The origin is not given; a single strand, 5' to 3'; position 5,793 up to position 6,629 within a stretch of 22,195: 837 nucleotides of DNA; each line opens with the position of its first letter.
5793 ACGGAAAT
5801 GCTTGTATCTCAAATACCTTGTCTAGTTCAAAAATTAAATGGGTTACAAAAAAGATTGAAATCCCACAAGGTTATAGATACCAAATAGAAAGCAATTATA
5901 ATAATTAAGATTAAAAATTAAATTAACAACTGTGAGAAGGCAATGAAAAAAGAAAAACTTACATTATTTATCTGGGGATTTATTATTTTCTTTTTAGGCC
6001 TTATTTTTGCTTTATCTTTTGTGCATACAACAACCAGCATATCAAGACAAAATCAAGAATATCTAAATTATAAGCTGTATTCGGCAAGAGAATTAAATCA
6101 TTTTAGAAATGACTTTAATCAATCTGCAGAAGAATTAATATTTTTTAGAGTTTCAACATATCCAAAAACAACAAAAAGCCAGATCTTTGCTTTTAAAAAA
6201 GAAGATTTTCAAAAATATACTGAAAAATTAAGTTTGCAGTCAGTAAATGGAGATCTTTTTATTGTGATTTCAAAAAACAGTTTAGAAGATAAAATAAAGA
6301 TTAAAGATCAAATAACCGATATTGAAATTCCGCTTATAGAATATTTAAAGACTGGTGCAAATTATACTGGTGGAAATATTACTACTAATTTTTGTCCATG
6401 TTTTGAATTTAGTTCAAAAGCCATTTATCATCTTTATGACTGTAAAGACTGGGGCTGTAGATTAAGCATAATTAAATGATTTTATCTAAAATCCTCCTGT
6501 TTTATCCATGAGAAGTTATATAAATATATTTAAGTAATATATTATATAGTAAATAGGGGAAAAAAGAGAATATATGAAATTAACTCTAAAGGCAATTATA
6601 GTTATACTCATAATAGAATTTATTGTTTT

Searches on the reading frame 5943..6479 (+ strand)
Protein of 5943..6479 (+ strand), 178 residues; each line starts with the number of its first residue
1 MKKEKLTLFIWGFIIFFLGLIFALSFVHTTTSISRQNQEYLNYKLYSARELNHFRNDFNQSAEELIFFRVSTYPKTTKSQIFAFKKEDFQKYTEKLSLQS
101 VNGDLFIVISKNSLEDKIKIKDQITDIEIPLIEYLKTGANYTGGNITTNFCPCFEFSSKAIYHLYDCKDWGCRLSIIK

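Call 8: search_protein_families(library=pfam, proteins=[window:5943-6479:+], max_evalue=0.1)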
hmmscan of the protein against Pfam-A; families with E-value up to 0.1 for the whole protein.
window:5943-6479:+ (178 aa): 2 families
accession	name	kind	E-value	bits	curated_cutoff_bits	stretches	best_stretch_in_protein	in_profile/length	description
PF21015.2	Ybfg_C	-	0.017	15.5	27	1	82-141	77-134/148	Ybfg C-terminal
PF12452.13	DUF3685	-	0.05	13.7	25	1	34-87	65-118/192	Protein of unknown function (DUF3685)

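Call 85: search_protein_families(library=ncbifam, proteins=[window:5943-6479:+], max_evalue=0.1)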
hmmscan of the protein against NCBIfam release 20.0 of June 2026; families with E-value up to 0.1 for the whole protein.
window:5943-6479:+ (178 aa): 1 family
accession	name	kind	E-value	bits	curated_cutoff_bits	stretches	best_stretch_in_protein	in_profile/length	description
TIGR02831.1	spo_II_M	equivalog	0.05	13.4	100.2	1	3-43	8-49/200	stage II sporulation protein M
